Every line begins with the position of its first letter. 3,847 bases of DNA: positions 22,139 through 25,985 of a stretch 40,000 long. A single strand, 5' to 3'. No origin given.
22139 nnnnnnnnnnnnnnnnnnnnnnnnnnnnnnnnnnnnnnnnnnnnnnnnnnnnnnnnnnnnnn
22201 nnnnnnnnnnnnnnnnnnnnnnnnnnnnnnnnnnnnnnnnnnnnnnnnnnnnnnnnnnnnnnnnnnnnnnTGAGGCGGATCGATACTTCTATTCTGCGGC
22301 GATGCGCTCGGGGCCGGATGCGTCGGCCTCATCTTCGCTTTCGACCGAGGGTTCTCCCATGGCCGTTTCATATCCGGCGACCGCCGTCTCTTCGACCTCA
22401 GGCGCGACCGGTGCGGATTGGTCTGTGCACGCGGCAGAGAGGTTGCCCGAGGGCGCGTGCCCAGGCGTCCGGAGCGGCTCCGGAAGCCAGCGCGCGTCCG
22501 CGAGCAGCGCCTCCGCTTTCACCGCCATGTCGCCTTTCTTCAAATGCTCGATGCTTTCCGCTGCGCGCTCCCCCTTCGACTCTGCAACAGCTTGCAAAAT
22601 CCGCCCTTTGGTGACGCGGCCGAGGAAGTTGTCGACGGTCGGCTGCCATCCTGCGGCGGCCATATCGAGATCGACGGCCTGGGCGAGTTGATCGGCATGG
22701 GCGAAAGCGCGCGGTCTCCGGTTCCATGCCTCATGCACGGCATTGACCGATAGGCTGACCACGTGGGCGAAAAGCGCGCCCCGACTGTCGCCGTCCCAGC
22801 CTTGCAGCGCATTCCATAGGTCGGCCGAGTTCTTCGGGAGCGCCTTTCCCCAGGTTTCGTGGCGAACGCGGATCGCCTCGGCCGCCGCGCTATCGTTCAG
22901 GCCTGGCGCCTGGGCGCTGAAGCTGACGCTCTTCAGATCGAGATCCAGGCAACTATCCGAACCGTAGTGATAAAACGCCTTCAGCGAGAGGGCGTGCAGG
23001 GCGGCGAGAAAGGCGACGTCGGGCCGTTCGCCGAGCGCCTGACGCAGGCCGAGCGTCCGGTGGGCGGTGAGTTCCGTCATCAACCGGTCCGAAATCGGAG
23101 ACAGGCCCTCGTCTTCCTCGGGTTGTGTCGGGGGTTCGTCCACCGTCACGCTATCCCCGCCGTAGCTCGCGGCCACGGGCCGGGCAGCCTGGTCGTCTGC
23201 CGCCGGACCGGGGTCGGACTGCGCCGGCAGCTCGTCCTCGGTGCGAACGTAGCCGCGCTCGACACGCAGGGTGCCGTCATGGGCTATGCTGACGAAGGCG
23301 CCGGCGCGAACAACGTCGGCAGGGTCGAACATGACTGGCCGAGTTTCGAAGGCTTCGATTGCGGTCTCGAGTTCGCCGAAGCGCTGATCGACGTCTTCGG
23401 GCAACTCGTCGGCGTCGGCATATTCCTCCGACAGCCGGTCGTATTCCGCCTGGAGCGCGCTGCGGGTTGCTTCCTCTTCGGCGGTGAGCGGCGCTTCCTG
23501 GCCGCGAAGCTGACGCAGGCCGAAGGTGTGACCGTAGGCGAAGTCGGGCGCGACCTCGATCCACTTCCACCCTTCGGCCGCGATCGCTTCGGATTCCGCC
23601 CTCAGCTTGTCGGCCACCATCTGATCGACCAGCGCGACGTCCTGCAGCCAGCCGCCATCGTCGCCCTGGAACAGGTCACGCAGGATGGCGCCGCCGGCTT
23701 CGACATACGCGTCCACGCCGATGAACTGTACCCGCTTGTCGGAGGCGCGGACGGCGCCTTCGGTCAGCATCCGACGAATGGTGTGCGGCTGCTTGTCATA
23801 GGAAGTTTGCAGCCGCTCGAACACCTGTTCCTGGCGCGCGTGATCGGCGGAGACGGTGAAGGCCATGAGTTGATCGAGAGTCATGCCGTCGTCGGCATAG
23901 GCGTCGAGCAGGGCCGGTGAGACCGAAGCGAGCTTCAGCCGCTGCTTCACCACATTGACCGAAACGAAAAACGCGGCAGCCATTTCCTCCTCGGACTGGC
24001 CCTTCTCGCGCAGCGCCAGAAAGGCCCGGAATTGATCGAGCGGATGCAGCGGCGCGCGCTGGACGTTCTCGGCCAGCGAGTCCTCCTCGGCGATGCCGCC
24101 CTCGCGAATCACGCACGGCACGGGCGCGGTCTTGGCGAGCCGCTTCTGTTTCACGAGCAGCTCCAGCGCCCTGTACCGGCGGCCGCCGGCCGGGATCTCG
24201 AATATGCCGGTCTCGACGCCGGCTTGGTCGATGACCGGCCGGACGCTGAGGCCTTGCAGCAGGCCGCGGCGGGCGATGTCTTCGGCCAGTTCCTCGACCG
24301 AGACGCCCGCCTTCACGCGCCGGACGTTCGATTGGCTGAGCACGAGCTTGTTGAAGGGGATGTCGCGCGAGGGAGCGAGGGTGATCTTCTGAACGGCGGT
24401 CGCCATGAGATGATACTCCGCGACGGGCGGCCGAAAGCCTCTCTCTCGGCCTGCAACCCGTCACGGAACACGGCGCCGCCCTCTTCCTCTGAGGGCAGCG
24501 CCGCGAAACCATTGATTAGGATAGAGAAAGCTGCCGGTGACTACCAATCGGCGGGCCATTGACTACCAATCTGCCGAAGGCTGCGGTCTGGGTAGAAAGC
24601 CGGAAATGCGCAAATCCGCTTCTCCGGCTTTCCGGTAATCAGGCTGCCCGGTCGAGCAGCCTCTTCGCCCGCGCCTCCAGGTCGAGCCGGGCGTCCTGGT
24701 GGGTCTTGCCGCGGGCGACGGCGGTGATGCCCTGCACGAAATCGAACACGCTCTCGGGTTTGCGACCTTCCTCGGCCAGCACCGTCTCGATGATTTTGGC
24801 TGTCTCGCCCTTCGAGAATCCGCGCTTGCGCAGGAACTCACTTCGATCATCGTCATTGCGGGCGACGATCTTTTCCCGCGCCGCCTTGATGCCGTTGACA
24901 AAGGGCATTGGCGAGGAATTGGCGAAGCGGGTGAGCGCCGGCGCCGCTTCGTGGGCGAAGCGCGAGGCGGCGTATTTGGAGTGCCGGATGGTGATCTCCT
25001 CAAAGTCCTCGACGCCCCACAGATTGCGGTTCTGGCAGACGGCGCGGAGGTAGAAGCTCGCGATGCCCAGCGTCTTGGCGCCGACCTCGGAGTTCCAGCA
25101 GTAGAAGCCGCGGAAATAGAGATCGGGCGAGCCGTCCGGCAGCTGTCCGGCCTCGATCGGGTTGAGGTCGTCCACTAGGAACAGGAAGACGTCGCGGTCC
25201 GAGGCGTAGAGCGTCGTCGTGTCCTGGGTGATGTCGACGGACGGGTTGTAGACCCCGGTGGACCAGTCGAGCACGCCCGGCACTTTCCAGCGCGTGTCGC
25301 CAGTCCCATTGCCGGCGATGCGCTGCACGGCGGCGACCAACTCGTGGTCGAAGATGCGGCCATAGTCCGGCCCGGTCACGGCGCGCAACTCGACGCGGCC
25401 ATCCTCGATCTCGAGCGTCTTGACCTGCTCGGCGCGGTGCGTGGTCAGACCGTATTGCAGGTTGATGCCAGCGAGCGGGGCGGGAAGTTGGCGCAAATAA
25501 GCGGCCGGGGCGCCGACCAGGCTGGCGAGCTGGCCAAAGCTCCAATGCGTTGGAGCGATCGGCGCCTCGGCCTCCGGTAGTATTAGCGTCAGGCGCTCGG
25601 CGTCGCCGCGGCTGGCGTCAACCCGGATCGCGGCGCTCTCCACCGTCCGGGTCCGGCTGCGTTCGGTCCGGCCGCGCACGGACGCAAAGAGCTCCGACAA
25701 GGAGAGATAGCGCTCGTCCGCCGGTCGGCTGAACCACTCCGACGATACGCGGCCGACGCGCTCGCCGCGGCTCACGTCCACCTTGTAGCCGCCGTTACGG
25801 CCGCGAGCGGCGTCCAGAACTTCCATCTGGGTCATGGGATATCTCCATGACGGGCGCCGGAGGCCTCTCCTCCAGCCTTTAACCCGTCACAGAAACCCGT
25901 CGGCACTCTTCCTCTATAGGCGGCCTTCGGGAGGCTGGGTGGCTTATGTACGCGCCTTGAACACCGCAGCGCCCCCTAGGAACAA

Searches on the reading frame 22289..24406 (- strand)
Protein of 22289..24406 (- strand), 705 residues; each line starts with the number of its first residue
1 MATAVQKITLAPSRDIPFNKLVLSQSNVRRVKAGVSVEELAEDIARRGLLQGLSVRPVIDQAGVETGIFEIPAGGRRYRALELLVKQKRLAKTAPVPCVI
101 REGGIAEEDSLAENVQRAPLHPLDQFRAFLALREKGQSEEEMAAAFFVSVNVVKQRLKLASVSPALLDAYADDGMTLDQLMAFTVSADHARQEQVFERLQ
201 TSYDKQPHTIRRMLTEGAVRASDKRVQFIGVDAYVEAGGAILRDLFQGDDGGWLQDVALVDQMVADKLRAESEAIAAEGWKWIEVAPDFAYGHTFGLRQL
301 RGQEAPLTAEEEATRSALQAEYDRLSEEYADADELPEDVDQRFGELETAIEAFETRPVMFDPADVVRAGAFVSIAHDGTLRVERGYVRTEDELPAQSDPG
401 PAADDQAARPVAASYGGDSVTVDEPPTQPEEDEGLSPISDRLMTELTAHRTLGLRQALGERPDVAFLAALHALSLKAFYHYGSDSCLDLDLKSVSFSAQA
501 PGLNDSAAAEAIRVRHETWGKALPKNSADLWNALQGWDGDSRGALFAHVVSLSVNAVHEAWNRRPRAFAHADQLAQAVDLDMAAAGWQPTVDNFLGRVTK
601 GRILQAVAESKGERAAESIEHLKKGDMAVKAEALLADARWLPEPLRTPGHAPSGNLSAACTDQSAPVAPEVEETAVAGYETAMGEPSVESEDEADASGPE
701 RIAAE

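Call 40: search_protein_families(library=pfam, proteins=[window:22289-24406:-], max_evalue=0.0001)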
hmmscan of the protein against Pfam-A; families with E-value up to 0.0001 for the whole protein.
window:22289-24406:- (705 aa): 1 family
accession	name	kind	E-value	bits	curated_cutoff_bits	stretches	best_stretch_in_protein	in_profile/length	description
PF02195.25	ParB_N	-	4.3e-06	27.1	26.3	1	15-116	5-95/95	ParB N-terminal domain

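Call 74: search_protein_families(library=padloc, proteins=[window:22289-24406:-], max_evalue=0.001)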
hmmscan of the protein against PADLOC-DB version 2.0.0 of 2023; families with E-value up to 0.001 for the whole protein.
window:22289-24406:- (705 aa): 0 families

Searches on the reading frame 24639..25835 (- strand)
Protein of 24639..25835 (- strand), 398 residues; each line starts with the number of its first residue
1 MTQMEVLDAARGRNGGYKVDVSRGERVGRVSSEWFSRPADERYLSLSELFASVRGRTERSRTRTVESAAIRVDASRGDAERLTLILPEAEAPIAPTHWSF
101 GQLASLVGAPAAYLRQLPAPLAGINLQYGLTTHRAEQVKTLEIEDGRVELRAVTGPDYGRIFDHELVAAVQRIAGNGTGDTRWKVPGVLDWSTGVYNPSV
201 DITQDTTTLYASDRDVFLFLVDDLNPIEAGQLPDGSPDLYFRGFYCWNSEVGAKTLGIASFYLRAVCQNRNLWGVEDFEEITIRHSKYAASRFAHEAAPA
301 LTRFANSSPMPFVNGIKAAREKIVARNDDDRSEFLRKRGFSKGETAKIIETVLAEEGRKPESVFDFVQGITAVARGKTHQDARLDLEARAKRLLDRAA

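Call 43: search_protein_families(library=pfam, proteins=[window:24639-25835:-], max_evalue=1)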
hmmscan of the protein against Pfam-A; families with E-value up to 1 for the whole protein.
window:24639-25835:- (398 aa): 1 family
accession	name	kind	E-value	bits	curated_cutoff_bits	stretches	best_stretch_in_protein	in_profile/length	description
PF06067.16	DUF932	-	0.0047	17.2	23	1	253-302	75-123/227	Domain of unknown function (DUF932)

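Call 74: search_protein_families(library=padloc, proteins=[window:24639-25835:-], max_evalue=0.001)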
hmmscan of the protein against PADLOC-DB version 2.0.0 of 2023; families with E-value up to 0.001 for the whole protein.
window:24639-25835:- (398 aa): 0 families
